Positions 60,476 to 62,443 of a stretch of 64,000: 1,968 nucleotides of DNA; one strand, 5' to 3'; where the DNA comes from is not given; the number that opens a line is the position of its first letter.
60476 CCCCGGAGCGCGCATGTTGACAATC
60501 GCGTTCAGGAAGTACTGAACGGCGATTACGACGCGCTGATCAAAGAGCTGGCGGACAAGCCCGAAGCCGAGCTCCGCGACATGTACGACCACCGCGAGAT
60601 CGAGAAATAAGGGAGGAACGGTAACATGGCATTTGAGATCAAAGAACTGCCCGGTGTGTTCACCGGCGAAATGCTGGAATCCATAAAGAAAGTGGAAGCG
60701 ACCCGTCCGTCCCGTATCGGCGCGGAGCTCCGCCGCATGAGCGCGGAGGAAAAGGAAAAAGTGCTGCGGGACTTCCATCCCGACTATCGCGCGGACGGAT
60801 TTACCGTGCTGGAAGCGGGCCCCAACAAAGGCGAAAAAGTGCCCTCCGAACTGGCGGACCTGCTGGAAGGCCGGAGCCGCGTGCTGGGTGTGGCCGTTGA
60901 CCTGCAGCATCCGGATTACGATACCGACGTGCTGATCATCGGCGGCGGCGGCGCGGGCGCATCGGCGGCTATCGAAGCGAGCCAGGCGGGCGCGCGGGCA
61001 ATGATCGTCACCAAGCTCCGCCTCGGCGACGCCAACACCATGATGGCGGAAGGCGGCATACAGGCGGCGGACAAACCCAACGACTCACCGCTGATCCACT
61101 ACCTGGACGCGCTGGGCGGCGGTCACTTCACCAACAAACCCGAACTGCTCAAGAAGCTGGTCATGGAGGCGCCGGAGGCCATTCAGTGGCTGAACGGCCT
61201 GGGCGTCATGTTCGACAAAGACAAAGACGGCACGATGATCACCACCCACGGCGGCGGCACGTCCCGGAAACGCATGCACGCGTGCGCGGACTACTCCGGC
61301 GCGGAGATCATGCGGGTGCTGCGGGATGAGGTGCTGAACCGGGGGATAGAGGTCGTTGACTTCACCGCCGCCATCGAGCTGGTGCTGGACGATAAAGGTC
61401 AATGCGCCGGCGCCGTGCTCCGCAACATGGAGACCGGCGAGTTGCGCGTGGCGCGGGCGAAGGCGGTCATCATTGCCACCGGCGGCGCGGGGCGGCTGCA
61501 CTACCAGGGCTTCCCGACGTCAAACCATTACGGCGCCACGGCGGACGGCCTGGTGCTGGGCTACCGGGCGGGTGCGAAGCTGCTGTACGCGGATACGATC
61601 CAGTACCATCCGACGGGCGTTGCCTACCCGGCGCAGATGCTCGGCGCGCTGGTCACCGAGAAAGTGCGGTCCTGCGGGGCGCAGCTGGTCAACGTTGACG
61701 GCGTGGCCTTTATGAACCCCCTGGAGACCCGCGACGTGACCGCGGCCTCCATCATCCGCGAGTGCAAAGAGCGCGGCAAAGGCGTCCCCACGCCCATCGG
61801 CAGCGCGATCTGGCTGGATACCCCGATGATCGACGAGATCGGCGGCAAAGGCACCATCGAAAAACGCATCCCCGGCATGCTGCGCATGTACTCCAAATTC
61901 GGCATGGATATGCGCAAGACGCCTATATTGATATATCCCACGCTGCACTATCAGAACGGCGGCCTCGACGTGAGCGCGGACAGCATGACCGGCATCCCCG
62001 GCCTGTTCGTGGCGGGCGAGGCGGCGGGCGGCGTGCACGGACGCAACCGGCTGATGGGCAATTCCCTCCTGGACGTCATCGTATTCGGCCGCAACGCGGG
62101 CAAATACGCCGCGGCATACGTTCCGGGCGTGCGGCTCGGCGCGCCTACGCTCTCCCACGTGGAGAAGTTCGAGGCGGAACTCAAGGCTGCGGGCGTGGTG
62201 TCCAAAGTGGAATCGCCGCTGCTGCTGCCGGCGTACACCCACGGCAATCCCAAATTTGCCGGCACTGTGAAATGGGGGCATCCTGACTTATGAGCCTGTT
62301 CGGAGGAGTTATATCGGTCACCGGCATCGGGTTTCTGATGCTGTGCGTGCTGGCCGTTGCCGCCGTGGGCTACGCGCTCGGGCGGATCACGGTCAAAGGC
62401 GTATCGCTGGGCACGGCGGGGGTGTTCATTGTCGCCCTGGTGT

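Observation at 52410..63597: Ten-gene ldh / hdrBCA-mvhD / Flx- and Asr-like / frdBA-like / AAE-transporter operon: candidate novel flavin-based electron-bifurcating fumarate (or related enoate/dicarboxylate) reductase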

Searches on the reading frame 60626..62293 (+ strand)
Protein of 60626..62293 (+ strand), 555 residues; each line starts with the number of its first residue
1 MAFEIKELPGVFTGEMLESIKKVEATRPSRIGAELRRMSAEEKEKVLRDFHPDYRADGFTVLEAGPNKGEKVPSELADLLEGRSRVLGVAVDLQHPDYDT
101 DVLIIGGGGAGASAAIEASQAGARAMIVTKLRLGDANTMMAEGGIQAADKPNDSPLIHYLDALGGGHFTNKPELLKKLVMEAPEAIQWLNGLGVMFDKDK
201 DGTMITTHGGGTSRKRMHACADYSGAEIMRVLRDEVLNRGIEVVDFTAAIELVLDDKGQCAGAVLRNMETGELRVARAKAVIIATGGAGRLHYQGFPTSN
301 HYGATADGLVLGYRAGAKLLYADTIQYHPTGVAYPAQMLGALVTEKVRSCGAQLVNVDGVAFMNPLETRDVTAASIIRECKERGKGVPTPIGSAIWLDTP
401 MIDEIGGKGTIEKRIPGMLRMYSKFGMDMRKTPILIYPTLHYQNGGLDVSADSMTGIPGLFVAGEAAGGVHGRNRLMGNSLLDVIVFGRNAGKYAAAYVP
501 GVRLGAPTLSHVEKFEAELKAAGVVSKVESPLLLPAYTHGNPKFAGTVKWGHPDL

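Call 3: search_protein_families(library=pfam, proteins=[window:60626-62293:+])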
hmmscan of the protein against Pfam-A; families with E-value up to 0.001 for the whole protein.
window:60626-62293:+ (555 aa): 7 families
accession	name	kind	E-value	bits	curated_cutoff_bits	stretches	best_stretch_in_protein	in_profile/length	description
PF00890.30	FAD_binding_2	-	3.4e-71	241.1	20.4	1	101-481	1-414/414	FAD binding domain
PF01266.30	DAO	-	5.1e-09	36.5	27.9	1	101-217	1-102/353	FAD dependent oxidoreductase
PF07992.20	Pyr_redox_2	-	1.1e-08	35.3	26.1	1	101-296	2-119/291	Pyridine nucleotide-disulphide oxidoreductase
PF03486.20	HI0933_like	-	7.8e-08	32.5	50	1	101-465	2-218/244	HI0933-like protein Rossmann domain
PF01494.25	FAD_binding_3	-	1.8e-06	27.9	22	1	99-132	1-34/349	FAD binding domain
PF12831.13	FAD_oxidored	-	0.0001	22.2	27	0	101-297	1-156/416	FAD dependent oxidoreductase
PF01134.28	GIDA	-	0.00025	20.6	22.1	1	101-130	1-30/391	Glucose inhibited division protein A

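Call 4: search_protein_families(library=ncbifam, proteins=[window:60626-62293:+])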
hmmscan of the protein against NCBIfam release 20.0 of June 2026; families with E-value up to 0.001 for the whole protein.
window:60626-62293:+ (555 aa): 52 families (the best 25 are shown)
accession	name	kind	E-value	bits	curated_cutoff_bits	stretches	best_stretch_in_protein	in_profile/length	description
NF004900.0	PRK06263.1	equivalog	4.8e-100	335.7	718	1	98-516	6-421/546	fumarate reductase (CoM/CoB) subunit TfrA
NF005866.0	PRK07803.1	equivalog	9.4e-84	281.7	819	2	98-363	7-284/631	fumarate reductase/succinate dehydrogenase flavoprotein subunit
TIGR01812.1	sdhA_frdA_Gneg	subfamily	1.2e-82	278.2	567.3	1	101-508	1-413/568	succinate dehydrogenase or fumarate reductase, flavoprotein subunit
TIGR00551.1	nadB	equivalog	1.8e-80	271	452.75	1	100-497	3-387/489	L-aspartate oxidase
NF005867.0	PRK07804.1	equivalog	6.4e-77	259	639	1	98-502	17-420/548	L-aspartate oxidase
NF005636.0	PRK07395.1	subfamily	1.8e-71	241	723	1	99-493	12-400/560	L-aspartate oxidase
NF005978.0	PRK08071.1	equivalog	2.6e-70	237.3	621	1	100-494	4-383/514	L-aspartate oxidase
NF042982.1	MFR_Fp_SdhA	equivalog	3.2e-69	234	1100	1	100-509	48-459/612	8-methylmenaquinol:fumarate reductase flavoprotein subunit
NF005701.0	PRK07512.1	equivalog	2e-67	227.7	528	1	98-497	8-395/516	L-aspartate oxidase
NF004724.0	PRK06069.1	subfamily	3.5e-66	223.6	826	1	100-503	6-418/577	succinate dehydrogenase/fumarate reductase flavoprotein subunit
TIGR01816.1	sdhA_forward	equivalog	1.6e-64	218.1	727.35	1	101-499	4-415/584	succinate dehydrogenase flavoprotein subunit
NF006567.0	PRK09077.1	equivalog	1.2e-63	215.2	629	1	97-494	6-404/537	L-aspartate oxidase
TIGR01813.1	flavo_cyto_c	subfamily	1.3e-62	212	285.45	2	101-382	1-292/444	flavocytochrome c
NF004613.0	PRK05945.1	equivalog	1.5e-61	208.7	824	1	99-504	3-418/575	succinate dehydrogenase/fumarate reductase flavoprotein subunit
NF006392.0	PRK08641.1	equivalog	9.8e-60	202.7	855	1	100-518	4-428/593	succinate dehydrogenase flavoprotein subunit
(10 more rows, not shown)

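Call 9: find_homologous_proteins(query=window:60626-62293:+, max_evalue=1e-20)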
Query window:60626-62293:+ (555 aa): 8000 proteins with E <= 1e-20 among 8000 candidates; the best 120 are listed.
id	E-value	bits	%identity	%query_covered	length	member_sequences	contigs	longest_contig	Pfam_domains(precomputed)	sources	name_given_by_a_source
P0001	0.0e+0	1142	90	100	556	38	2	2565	PF01266.31,PF00890.31,PF07992.21,PF03486.21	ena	-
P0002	0.0e+0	1136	90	100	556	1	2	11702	PF01266.31,PF00890.31,PF07992.21,PF03486.21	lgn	-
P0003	0.0e+0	1053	84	99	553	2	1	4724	PF01266.31,PF00890.31,PF07992.21,PF03486.21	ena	-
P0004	0.0e+0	1051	86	98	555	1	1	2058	PF01266.31,PF00890.31,PF07992.21,PF03486.21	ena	-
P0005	0.0e+0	1019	82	99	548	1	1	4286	PF01266.31,PF00890.31,PF07992.21,PF03486.21,PF12831.14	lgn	-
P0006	0.0e+0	1016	82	98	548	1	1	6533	PF01266.31,PF00890.31,PF07992.21,PF03486.21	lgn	-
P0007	0.0e+0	1015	81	99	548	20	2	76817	PF01266.31,PF00890.31,PF07992.21,PF03486.21,PF01134.29,PF01494.26,PF12831.14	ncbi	-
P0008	7.7e-289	977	100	79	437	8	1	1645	PF01266.31,PF00890.31,PF07992.21,PF03486.21,PF01134.29,PF01494.26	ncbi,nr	ncbi:MAG: FAD-binding protein, partial [Clostridia bacterium]|nr:FAD-binding protein [Clostridia bac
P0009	1.8e-286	969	-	-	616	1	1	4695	PF01266.31,PF00890.31,PF07992.21,PF03486.21,PF12831.14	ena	-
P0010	8.8e-282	953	79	95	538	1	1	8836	PF01266.31,PF00890.31,PF07992.21,PF03486.21,PF01134.29,PF12831.14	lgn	-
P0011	3.7e-281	951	79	96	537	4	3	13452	PF01266.31,PF00890.31,PF07992.21,PF03486.21,PF01494.26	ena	-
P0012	4.0e-280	948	80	97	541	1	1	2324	PF01266.31,PF00890.31,PF07992.21,PF03486.21,PF01134.29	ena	-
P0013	4.4e-279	945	78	96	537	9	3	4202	PF01266.31,PF00890.31,PF07992.21,PF03486.21,PF01494.26,PF12831.14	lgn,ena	-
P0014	2.6e-275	932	77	96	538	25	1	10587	PF01266.31,PF00890.31,PF07992.21,PF03486.21,PF01494.26,PF12831.14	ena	-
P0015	1.1e-273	927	77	96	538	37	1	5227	PF01266.31,PF00890.31,PF07992.21,PF03486.21,PF01494.26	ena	-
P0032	5.9e-265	898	76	95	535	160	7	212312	PF01266.31,PF00890.31,PF07992.21,PF03486.21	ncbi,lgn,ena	-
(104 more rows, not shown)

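Call 16: search_solved_structures(query=window:60626-62293:+, show_alignments=3, max_evalue=1e-10)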
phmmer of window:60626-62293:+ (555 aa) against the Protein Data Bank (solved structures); distinct sequences matched with E-value up to 1e-10: 53.
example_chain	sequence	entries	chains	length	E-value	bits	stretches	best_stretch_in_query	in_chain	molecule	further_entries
7d6v_A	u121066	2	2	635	2.2e-66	227.6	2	99-363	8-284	Succinate dehydrogenase subunit A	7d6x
1nek_A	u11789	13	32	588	4.7e-52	180.3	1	96-495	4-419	Succinate dehydrogenase flavoprotein subunit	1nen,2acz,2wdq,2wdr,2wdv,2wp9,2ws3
6lum_A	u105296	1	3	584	1.6e-49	172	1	98-499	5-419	Succinate dehydrogenase subunit A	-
3p4p_A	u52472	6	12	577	6.4e-48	166.7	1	98-497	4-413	Fumarate reductase flavoprotein subunit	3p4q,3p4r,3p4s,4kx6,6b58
1kf6_A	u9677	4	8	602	7.5e-48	166.5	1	98-497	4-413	FUMARATE REDUCTASE FLAVOPROTEIN | Fumarate reductase flavoprotein subunit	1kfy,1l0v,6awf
1ksu_A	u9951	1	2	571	1.3e-47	165.7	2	92-385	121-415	flavocytochrome c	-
5vpn_A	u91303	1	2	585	1.8e-47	165.2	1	98-497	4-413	Fumarate reductase flavoprotein subunit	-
2b76_A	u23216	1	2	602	1.9e-47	165.1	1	98-497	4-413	Fumarate reductase flavoprotein subunit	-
1p2e_A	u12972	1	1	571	3.8e-47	164.1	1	92-385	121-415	flavocytochrome c3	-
1p2h_A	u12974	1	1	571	3.8e-47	164.1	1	92-385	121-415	flavocytochrome c3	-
1qjd_A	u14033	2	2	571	3.8e-47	164.1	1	92-385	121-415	FLAVOCYTOCHROME C3 | Fumarate reductase flavoprotein subunit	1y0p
3cir_A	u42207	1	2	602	3.9e-47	164.1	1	98-497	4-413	Fumarate reductase flavoprotein subunit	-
1q9i_A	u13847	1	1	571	4.3e-47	163.9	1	92-380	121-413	flavocytochrome c3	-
1jry_A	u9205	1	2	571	9.9e-47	162.7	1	92-385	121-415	FLAVOCYTOCHROME C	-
2b7s_A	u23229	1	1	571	9.9e-47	162.7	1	92-385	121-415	Fumarate reductase flavoprotein subunit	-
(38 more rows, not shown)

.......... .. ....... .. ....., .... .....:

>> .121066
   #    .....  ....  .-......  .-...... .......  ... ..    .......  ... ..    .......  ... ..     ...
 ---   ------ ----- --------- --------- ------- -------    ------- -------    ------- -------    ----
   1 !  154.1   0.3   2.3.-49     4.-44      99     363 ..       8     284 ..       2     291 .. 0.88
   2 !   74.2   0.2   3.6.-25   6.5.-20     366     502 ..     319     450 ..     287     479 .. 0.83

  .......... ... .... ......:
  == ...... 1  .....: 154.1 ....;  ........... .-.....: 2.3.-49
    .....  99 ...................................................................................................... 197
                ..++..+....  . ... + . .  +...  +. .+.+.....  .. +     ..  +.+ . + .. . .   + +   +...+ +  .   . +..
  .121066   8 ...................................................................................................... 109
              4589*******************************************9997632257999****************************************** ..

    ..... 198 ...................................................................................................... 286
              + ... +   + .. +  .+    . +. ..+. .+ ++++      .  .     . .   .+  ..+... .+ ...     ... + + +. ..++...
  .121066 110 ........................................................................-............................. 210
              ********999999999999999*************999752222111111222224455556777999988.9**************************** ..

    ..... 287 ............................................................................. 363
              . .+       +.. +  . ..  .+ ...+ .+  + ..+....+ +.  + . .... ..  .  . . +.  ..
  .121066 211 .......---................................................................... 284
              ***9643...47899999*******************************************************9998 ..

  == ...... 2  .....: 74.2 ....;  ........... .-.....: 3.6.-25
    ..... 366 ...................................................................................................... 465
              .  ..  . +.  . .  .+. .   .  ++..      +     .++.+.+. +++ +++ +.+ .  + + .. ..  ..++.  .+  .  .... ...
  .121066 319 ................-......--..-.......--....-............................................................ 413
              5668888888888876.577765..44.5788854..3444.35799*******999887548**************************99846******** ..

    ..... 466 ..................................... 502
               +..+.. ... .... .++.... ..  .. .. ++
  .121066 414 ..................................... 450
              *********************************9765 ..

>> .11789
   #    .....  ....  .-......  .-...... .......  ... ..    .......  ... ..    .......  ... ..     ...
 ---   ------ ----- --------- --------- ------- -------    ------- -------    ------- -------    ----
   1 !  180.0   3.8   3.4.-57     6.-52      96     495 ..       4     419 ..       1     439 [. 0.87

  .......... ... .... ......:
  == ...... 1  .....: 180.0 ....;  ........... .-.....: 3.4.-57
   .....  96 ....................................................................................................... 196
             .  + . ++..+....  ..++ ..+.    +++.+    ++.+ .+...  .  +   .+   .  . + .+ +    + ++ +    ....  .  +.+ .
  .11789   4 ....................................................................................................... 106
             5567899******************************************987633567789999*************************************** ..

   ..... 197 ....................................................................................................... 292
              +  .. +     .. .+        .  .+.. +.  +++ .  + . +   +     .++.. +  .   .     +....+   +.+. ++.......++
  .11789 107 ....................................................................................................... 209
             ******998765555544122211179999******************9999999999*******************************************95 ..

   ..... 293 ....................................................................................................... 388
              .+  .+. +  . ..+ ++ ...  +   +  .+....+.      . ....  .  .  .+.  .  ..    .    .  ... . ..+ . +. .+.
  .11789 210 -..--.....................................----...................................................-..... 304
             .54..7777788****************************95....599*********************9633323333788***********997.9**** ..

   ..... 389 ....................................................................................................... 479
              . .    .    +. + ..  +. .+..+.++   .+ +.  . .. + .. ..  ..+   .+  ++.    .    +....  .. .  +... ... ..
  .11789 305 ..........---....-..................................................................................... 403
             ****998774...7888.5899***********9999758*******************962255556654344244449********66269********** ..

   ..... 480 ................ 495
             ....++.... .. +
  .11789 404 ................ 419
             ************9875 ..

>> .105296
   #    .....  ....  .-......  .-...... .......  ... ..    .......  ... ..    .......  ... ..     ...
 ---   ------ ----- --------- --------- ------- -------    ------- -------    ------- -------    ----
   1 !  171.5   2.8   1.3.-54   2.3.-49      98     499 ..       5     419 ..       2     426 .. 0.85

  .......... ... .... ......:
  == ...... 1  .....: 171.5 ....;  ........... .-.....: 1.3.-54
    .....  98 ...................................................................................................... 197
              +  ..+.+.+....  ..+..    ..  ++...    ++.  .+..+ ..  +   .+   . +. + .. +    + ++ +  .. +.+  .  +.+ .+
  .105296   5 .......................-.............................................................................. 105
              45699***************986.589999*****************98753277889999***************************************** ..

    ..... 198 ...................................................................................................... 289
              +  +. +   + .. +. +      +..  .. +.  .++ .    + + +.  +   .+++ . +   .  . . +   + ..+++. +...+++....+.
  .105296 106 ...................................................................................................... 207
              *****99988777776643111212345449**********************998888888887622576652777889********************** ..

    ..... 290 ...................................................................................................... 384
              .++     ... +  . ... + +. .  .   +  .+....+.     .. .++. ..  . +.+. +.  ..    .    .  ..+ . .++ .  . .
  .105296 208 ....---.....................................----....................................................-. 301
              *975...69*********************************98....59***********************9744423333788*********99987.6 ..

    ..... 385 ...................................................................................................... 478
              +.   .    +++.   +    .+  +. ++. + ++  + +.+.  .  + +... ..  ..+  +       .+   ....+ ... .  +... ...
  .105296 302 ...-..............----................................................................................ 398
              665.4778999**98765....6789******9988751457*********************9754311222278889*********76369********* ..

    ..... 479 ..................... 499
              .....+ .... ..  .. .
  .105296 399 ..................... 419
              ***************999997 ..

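Call 19: find_encoding_contigs(protein=P0032, flank=10000, max_places=3)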
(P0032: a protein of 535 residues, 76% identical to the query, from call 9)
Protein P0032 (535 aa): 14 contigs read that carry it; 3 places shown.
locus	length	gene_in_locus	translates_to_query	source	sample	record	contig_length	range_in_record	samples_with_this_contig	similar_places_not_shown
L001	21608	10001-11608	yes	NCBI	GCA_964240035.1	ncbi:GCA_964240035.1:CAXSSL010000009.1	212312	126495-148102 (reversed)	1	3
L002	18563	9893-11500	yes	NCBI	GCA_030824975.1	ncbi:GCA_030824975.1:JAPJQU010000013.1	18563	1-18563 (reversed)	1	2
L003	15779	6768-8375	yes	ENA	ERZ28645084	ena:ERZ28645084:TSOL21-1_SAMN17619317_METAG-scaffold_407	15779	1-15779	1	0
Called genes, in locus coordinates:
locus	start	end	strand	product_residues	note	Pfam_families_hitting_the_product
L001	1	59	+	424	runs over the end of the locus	PF03606:DcuC, PF06808:DctM (faint)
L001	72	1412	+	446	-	PF00206:Lyase_1, PF10397:ADSL_C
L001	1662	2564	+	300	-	PF00126:HTH_1, PF03466:LysR_substrate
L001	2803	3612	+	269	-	PF02754:CCG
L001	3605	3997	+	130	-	PF25160:LdpA_Fe-S-bd (faint), PF12797:Fer4_2 (faint), PF13237:Fer4_10, PF14697:Fer4_21 (faint), PF13183:Fer4_8, PF12838:Fer4_7, PF13187:Fer4_9, PF13534:Fer4_17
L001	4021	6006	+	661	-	PF01266:DAO (weak), PF07992:Pyr_redox_2, PF12831:FAD_oxidored (weak), PF13450:NAD_binding_8 (weak), PF00037:Fer4 (weak), PF12837:Fer4_6 (weak), PF12838:Fer4_7, PF13187:Fer4_9, +9 more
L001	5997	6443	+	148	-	PF02662:FlpD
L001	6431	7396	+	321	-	PF13187:Fer4_9 (faint), PF00037:Fer4 (faint), PF13237:Fer4_10 (faint), PF13183:Fer4_8, PF13534:Fer4_17 (weak)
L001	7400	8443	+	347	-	PF13187:Fer4_9 (faint), PF13534:Fer4_17 (faint), PF12797:Fer4_2 (faint), PF13183:Fer4_8 (weak), PF13237:Fer4_10 (faint), PF17179:Fer4_22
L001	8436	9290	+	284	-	PF00970:FAD_binding_6 (weak), PF00175:NAD_binding_1, PF10418:DHODB_Fe-S_bind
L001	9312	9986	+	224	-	PF13510:Fer2_4 (weak), PF13534:Fer4_17 (faint), PF13183:Fer4_8 (faint), PF13237:Fer4_10 (weak), PF12838:Fer4_7, PF13187:Fer4_9, PF14697:Fer4_21 (weak)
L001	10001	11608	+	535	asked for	PF00890:FAD_binding_2, PF01266:DAO, PF03486:HI0933_like (weak), PF07992:Pyr_redox_2 (weak)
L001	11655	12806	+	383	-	PF06826:Asp-Al_Ex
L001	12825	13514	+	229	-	PF08901:DUF1847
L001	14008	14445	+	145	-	PF07331:TctB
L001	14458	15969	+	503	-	PF01970:TctA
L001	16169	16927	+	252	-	PF12787:EcsC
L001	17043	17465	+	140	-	-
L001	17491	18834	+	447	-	PF01656:CbiA (weak), PF10609:ParA (faint), PF13614:AAA_31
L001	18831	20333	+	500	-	PF24389:ORC-CDC6-like (weak)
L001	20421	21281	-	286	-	PF02311:AraC_binding, PF07883:Cupin_2 (faint), PF00165:HTH_AraC, PF12833:HTH_18, PF00165:HTH_AraC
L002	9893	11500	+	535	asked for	PF00890:FAD_binding_2, PF01266:DAO, PF03486:HI0933_like (weak), PF07992:Pyr_redox_2 (weak)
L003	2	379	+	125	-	?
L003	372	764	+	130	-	PF25160:LdpA_Fe-S-bd (faint), PF12797:Fer4_2 (faint), PF13237:Fer4_10, PF14697:Fer4_21 (faint), PF13183:Fer4_8, PF12838:Fer4_7, PF13187:Fer4_9, PF13534:Fer4_17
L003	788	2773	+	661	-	PF01266:DAO (weak), PF07992:Pyr_redox_2, PF12831:FAD_oxidored (weak), PF13450:NAD_binding_8 (weak), PF00037:Fer4 (weak), PF12837:Fer4_6 (weak), PF12838:Fer4_7, PF13187:Fer4_9, +9 more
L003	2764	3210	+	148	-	PF02662:FlpD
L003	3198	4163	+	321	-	PF13187:Fer4_9 (faint), PF00037:Fer4 (faint), PF13237:Fer4_10 (faint), PF13183:Fer4_8, PF13534:Fer4_17 (weak)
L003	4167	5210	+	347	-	PF13187:Fer4_9 (faint), PF13534:Fer4_17 (faint), PF12797:Fer4_2 (faint), PF13183:Fer4_8 (weak), PF13237:Fer4_10 (faint), PF17179:Fer4_22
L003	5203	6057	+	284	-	PF00970:FAD_binding_6 (weak), PF00175:NAD_binding_1, PF10418:DHODB_Fe-S_bind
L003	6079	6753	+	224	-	PF13510:Fer2_4 (weak), PF13534:Fer4_17 (faint), PF13183:Fer4_8 (faint), PF13237:Fer4_10 (weak), PF12838:Fer4_7, PF13187:Fer4_9, PF14697:Fer4_21 (weak)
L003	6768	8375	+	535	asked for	PF00890:FAD_binding_2, PF01266:DAO, PF03486:HI0933_like (weak), PF07992:Pyr_redox_2 (weak)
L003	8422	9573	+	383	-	PF06826:Asp-Al_Ex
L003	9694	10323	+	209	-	PF08901:DUF1847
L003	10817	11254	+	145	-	PF07331:TctB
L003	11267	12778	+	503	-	PF01970:TctA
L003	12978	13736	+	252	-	PF12787:EcsC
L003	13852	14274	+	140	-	-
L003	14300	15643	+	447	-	PF01656:CbiA (weak), PF10609:ParA (faint), PF13614:AAA_31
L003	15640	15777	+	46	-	?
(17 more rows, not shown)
